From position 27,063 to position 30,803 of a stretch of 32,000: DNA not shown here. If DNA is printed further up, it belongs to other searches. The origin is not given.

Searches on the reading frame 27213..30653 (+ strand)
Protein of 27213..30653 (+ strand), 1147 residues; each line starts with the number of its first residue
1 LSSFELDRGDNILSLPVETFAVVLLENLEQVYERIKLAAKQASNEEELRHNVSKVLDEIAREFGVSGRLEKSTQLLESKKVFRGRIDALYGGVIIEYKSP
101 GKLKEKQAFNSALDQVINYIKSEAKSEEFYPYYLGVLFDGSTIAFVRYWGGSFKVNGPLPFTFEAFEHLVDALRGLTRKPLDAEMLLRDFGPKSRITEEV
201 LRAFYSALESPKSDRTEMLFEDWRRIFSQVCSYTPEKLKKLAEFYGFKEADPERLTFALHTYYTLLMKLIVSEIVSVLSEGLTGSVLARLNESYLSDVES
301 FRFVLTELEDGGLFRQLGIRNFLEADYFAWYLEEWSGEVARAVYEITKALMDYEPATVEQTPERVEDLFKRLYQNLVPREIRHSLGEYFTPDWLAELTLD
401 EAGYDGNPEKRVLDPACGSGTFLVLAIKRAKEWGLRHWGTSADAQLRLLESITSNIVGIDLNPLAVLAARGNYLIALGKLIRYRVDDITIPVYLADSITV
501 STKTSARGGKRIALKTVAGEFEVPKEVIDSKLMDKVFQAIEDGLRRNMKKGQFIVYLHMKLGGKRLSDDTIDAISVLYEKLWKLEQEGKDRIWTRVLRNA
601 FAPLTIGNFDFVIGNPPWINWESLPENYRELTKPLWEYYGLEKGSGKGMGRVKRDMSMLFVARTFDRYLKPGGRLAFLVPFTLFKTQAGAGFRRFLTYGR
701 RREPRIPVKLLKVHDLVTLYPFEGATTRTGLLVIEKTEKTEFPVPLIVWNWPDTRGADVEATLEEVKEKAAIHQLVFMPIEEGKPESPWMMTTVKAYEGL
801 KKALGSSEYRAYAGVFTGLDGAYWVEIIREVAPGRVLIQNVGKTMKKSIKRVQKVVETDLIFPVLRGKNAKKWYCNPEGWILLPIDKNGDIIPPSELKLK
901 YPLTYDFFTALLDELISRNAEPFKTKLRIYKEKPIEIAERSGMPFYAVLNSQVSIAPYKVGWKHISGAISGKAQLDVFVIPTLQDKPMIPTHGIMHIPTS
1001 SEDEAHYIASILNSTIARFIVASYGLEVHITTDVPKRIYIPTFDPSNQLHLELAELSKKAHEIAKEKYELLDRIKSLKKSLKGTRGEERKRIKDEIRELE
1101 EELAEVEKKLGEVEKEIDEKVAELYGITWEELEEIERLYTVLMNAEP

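Call 58: search_protein_families(library=pfam, proteins=[window:27213-30653:+], max_evalue=0.00001)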
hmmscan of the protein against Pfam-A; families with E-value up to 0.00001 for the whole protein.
window:27213-30653:+ (1147 aa): 2 families
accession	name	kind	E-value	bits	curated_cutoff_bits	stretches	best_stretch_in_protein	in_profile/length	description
PF07669.17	Eco57I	-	9.2e-14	52.3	25.3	1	455-695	2-149/171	Eco57I restriction-modification methylase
PF02384.22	N6_Mtase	-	1.7e-08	34.6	20.4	1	380-469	20-93/311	N-6 DNA Methylase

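Call 76: search_protein_families(library=ncbifam, proteins=[window:27213-30653:+], max_evalue=0.001)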
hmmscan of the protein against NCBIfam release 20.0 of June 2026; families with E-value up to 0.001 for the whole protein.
window:27213-30653:+ (1147 aa): 7 families
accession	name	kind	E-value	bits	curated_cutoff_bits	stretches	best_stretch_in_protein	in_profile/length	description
NF047738.1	antiphage_MADS2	equivalog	6.9e-14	51.1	720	1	373-502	298-435/654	methylation-associated defense system DNA methyltransferase MAD2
NF033451.1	BREX_2_MTaseX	equivalog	2.4e-09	35.5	400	1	372-477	183-290/1185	BREX-2 system adenine-specific DNA-methyltransferase PglX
NF033452.1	BREX_1_MTaseX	exception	2.9e-09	35.3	500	1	985-1136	804-951/1210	BREX-1 system adenine-specific DNA-methyltransferase PglX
NF033455.1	BREX_6_MTaseX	exception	5.2e-06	24.2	900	1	409-469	329-392/1319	BREX-6 system adenine-specific DNA-methyltransferase PglX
TIGR02987.1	met_A_Alw26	exception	7.5e-06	24.9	353.5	0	385-432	3-55/523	Alw26I/Eco31I/Esp3I family type II restriction adenine-specific DNA-methyltransferase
NF033454.1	BREX_5_MTaseX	exception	0.00014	19.5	900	0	400-428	293-321/1404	BREX-5 system adenine-specific DNA-methyltransferase PglX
NF033950.0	Cas12c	equivalog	0.00097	16.9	250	0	1007-1123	334-450/1246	type V CRISPR-associated protein Cas12c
